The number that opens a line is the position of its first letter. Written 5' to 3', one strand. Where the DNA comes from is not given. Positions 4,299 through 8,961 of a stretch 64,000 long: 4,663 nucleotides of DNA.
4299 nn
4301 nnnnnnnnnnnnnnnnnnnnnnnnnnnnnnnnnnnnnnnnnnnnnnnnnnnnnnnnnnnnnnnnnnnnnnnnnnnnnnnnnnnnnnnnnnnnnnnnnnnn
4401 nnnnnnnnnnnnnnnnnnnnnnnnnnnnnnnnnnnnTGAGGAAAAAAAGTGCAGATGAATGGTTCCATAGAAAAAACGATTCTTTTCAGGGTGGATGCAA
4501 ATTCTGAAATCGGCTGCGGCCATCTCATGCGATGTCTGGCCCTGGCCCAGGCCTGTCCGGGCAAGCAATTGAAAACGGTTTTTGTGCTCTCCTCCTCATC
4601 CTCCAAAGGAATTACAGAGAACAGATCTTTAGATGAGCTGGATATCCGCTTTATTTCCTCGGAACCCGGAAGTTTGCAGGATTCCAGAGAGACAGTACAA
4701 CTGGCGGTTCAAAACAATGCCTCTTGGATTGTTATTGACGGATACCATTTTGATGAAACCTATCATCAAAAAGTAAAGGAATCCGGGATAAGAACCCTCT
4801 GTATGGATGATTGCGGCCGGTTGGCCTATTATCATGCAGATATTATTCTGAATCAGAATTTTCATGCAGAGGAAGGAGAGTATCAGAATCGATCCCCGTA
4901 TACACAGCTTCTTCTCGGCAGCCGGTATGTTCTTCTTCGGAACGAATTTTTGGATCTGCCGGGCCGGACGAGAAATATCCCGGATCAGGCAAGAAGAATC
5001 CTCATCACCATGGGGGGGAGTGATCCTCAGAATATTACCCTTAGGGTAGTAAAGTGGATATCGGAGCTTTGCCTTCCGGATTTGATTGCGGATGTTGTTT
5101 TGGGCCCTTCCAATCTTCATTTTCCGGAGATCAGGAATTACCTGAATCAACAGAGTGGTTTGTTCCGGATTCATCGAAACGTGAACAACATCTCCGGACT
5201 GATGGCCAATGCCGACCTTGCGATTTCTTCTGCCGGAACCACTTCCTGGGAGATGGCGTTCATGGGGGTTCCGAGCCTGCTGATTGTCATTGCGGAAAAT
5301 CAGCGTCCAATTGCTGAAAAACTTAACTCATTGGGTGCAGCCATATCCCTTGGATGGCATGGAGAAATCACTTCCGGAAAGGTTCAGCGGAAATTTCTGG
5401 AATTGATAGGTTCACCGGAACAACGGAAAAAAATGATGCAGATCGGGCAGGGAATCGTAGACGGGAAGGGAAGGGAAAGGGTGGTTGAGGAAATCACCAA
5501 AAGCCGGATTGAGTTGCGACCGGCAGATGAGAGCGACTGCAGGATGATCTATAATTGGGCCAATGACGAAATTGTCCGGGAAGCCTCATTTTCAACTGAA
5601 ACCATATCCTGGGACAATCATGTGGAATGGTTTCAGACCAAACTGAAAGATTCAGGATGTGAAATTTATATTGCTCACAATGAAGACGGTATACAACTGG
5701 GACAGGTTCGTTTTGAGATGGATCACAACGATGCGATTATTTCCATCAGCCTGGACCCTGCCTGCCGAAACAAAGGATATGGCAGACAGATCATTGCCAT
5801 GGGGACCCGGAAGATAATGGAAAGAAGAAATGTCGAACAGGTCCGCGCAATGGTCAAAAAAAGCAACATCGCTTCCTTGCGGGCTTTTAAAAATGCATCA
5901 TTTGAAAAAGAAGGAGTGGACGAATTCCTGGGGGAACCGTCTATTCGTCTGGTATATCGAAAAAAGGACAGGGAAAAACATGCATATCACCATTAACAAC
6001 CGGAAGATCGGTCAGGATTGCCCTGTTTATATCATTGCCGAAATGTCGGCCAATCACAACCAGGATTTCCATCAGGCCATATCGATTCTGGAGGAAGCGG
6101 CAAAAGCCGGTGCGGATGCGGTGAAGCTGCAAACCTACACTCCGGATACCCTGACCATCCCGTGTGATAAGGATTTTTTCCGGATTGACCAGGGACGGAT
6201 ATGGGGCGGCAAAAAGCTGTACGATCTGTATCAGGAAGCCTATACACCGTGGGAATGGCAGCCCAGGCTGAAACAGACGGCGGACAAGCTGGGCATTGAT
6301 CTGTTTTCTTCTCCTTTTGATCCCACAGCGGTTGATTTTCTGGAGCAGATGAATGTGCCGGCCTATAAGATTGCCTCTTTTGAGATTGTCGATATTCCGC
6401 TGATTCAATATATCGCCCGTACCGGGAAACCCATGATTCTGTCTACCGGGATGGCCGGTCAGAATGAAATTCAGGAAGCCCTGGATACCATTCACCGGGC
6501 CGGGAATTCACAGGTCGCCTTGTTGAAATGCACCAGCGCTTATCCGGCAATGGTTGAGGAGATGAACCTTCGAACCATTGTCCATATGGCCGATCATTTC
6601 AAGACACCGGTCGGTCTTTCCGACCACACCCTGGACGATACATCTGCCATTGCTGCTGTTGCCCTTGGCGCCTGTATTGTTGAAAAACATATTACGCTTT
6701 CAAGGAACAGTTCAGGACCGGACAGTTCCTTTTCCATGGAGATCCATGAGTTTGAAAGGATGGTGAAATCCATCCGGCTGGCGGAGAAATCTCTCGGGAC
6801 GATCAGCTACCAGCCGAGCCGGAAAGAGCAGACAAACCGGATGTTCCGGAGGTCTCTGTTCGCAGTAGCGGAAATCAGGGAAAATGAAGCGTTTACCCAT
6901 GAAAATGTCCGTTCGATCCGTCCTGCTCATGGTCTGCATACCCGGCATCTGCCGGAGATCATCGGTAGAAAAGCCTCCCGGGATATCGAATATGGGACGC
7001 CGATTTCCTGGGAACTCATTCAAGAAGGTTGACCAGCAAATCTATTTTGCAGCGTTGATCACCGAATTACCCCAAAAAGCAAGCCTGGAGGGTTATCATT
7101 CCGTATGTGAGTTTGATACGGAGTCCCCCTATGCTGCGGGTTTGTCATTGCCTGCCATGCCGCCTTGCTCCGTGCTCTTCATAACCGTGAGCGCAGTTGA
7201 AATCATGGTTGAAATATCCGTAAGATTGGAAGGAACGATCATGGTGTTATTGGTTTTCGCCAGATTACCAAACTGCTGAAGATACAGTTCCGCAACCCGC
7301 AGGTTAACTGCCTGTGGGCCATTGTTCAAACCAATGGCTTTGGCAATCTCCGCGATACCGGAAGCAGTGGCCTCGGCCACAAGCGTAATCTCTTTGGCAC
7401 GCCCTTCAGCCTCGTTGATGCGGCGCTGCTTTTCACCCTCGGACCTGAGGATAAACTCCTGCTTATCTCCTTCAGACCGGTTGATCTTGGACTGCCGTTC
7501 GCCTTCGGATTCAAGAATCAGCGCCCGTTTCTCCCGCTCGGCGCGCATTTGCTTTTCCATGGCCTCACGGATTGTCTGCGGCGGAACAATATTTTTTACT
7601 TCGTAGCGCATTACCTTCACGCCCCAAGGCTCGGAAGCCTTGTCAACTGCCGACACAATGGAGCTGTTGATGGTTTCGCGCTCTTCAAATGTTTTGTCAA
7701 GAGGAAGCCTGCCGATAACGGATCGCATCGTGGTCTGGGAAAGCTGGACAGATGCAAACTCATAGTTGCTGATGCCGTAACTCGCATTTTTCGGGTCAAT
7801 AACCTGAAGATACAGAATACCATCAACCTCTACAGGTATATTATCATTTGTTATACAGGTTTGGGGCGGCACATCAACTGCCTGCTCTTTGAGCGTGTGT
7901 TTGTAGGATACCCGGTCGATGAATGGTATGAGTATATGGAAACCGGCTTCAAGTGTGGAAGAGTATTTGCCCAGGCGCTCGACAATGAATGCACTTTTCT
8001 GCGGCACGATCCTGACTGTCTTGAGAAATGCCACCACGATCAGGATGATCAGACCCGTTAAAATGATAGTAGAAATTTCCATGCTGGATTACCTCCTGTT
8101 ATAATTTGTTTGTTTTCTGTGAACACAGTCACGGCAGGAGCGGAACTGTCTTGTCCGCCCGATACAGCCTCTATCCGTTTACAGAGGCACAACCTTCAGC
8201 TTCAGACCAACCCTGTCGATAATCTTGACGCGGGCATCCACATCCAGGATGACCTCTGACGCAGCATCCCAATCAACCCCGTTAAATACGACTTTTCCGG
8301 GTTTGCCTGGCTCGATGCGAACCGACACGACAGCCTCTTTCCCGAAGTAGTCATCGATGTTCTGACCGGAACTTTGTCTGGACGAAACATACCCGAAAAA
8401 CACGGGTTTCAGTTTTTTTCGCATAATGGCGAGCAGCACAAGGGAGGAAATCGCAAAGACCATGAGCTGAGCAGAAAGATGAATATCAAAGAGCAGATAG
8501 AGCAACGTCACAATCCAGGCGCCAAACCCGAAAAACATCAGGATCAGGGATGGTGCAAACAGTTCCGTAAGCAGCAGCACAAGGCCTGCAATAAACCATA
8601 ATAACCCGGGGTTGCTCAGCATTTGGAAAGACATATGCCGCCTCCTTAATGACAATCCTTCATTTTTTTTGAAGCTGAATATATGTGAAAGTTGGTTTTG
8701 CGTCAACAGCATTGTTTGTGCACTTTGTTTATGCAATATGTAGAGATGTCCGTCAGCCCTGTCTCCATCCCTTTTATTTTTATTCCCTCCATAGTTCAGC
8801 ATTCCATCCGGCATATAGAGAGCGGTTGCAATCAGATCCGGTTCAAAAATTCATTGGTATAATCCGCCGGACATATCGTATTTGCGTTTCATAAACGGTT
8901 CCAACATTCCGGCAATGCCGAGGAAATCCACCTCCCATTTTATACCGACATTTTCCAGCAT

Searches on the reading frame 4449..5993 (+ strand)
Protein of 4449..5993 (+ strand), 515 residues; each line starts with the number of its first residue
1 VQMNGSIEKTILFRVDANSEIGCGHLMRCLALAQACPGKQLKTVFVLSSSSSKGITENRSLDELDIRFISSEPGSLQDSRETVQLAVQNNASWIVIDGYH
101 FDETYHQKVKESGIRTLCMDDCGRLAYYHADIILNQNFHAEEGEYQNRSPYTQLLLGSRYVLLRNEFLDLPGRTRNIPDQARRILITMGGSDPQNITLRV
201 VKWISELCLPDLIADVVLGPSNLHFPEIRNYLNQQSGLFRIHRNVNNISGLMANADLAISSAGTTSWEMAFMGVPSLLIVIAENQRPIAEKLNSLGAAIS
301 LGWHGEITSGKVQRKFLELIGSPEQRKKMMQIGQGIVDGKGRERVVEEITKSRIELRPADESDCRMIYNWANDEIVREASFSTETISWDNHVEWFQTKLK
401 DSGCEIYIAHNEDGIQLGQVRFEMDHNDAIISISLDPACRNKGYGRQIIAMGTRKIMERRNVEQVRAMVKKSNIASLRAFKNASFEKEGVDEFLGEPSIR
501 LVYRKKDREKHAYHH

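Call 59: search_protein_families(library=pfam, proteins=[window:4449-5993:+], max_evalue=0.00001)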
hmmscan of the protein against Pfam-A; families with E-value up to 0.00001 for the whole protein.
window:4449-5993:+ (515 aa): 4 families
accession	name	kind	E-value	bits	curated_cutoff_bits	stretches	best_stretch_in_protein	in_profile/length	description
PF13302.13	Acetyltransf_3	-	9.9e-14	52.6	25.4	1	353-485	1-137/138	Acetyltransferase (GNAT) domain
PF04101.22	Glyco_tran_28_C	-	1.2e-07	32.3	22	1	218-332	37-153/166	Glycosyltransferase family 28 C-terminal domain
PF13420.13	Acetyltransf_4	-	3e-07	31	24.3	1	357-490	2-139/155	Acetyltransferase (GNAT) domain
PF00583.31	Acetyltransf_1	-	1.9e-06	28.6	20.7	1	384-481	16-113/116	Acetyltransferase (GNAT) family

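Call 73: search_protein_families(library=ncbifam, proteins=[window:4449-5993:+], max_evalue=0.00001)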
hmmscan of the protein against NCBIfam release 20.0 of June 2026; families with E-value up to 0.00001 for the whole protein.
window:4449-5993:+ (515 aa): 5 families
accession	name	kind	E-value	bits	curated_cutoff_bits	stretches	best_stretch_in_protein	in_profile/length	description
TIGR03590.1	PseG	equivalog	4.1e-71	239.9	153.55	1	10-292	2-280/280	UDP-2,4-diacetamido-2,4,6-trideoxy-beta-L-altropyranose hydrolase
TIGR03585.1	PseH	equivalog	7.3e-11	42.4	93.1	1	356-490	3-138/156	UDP-4-amino-4,6-dideoxy-N-acetyl-beta-L-altrosamine N-acetyltransferase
TIGR01133.1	murG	equivalog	8.6e-11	41.4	250.25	1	180-348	182-352/353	undecaprenyldiphospho-muramoylpentapeptide beta-N-acetylglucosaminyltransferase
TIGR01426.2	MGT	subfamily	2.2e-07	30.2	260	1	251-351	289-389/393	macrolide family glycosyltransferase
TIGR01575.1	rimI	equivalog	6.5e-06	26.3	86.4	0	392-490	20-117/132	ribosomal protein S18-alanine N-acetyltransferase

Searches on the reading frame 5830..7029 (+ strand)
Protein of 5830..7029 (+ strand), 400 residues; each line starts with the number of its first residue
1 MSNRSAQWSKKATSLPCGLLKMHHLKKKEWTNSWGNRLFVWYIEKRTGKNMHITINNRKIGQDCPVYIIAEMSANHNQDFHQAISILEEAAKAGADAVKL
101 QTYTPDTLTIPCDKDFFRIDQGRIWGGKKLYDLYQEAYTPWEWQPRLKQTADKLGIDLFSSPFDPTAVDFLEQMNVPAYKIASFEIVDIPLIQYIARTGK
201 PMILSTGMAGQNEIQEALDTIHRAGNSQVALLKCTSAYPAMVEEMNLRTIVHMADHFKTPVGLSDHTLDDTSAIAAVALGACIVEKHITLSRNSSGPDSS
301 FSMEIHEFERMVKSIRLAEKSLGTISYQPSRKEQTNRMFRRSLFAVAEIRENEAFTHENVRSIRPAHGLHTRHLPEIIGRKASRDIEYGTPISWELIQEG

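Call 59: search_protein_families(library=pfam, proteins=[window:5830-7029:+], max_evalue=0.00001)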
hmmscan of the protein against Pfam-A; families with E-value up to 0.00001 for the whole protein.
window:5830-7029:+ (400 aa): 2 families
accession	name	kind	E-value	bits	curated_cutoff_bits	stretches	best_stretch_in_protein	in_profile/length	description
PF03102.20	NeuB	-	2.4e-90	302.6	22.1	1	87-325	2-239/241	NeuB family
PF08666.17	SAF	-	3e-09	37.7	21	1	340-396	1-61/63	SAF domain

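Call 73: search_protein_families(library=ncbifam, proteins=[window:5830-7029:+], max_evalue=0.00001)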
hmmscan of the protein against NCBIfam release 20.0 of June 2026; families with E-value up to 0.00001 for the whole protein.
window:5830-7029:+ (400 aa): 2 families
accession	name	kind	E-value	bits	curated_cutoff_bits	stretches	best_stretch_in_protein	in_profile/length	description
TIGR03586.1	PseI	equivalog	1e-147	491.6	340.25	1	66-392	2-327/327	pseudaminic acid synthase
TIGR03569.1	NeuB_NnaB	equivalog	1.2e-92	310.5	399.65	1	66-390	1-327/329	N-acetylneuraminate synthase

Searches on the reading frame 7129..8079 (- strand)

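Call 59: search_protein_families(library=pfam, proteins=[window:7129-8079:-], max_evalue=0.00001)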
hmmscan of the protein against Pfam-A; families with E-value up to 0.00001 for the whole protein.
window:7129-8079:- (316 aa): 2 families
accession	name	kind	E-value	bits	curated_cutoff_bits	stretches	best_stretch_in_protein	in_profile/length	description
PF01145.31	Band_7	-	1.5e-36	126.5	23.6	1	24-194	2-175/176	SPFH domain / Band 7 family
PF16200.10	Band_7_C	-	4.1e-23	81.6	29.1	1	244-304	2-62/63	C-terminal region of band_7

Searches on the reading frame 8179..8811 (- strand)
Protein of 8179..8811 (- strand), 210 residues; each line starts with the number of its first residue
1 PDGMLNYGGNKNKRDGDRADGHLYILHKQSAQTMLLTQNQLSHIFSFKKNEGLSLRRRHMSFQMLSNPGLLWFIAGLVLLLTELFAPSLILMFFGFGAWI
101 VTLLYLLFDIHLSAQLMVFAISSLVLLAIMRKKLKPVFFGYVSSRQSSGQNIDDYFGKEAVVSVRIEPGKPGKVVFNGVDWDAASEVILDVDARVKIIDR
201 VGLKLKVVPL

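Call 59: search_protein_families(library=pfam, proteins=[window:8179-8811:-], max_evalue=0.00001)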
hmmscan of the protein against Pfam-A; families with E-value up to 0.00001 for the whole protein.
window:8179-8811:- (210 aa): 1 family
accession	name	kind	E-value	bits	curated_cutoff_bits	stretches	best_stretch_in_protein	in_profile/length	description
PF01957.25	NfeD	-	4.4e-10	40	29.1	1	153-209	2-57/57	NfeD-like C-terminal, partner-binding domain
